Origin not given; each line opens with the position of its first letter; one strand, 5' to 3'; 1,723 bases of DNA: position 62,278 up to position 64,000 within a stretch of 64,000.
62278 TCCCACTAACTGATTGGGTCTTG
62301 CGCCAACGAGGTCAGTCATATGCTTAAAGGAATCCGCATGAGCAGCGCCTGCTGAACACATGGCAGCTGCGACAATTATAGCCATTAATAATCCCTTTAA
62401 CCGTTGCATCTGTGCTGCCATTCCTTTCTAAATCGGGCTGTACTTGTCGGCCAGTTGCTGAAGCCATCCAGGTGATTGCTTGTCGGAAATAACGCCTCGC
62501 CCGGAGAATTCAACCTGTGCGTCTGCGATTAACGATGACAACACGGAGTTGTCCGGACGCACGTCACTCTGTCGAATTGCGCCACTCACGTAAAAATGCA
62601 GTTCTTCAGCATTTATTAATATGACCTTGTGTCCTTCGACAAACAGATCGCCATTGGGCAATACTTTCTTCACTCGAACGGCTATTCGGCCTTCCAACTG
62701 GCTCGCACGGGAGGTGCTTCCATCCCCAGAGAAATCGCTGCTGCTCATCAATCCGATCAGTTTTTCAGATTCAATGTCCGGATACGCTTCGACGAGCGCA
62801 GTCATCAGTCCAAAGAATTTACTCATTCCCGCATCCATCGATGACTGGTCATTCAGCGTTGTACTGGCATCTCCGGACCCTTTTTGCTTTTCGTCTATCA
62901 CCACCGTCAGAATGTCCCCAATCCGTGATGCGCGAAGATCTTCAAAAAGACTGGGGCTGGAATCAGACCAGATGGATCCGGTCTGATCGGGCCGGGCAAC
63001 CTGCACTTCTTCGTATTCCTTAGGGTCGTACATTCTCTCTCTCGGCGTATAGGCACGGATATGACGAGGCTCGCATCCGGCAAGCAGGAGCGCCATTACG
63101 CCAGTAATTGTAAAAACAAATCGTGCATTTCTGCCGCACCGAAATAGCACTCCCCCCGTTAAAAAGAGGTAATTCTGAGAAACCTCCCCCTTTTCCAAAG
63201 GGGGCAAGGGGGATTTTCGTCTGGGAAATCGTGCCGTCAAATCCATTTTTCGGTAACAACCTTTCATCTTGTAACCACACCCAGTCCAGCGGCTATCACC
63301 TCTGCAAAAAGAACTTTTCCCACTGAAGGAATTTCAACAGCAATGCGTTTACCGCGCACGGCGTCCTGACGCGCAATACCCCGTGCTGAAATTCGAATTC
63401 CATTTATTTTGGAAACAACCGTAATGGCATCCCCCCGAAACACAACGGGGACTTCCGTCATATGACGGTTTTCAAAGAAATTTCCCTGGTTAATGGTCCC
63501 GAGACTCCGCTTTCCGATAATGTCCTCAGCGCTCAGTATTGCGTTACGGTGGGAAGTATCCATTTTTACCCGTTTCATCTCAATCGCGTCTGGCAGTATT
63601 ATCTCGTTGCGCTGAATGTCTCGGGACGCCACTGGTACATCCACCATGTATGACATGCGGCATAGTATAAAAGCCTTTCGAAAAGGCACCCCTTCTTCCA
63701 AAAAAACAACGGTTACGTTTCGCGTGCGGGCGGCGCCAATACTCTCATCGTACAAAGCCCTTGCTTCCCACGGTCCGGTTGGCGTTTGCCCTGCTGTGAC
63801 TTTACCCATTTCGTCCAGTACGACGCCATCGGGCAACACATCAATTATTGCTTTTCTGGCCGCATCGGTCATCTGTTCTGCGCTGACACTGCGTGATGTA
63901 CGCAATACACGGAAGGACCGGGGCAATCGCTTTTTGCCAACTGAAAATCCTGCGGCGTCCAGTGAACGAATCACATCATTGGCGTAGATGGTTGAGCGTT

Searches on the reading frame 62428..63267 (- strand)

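Call 56: search_protein_families(library=pfam, proteins=[window:62428-63267:-], max_evalue=0.00001)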
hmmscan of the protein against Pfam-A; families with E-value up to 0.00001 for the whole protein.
window:62428-63267:- (279 aa): 1 family
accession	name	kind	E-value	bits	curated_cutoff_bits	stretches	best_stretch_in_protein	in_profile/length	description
PF02107.21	FlgH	-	3e-52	177.1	27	1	95-278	3-172/172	Flagellar L-ring protein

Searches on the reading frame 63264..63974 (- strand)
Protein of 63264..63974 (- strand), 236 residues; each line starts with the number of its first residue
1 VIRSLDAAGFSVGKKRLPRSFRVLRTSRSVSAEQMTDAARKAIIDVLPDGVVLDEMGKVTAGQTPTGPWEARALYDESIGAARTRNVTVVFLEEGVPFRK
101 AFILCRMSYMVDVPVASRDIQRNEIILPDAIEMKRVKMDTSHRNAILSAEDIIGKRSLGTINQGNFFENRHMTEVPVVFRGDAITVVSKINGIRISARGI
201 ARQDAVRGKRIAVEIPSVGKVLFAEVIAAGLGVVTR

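Call 56: search_protein_families(library=pfam, proteins=[window:63264-63974:-], max_evalue=0.00001)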
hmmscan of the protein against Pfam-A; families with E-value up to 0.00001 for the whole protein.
window:63264-63974:- (236 aa): 2 families
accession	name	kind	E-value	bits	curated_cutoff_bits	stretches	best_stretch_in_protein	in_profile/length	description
PF13144.11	ChapFlgA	-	6.8e-21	75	23.8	1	112-230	2-118/122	Chaperone for flagella basal body P-ring formation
PF08666.17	SAF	-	9.2e-06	26.6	21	0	112-164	2-54/63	SAF domain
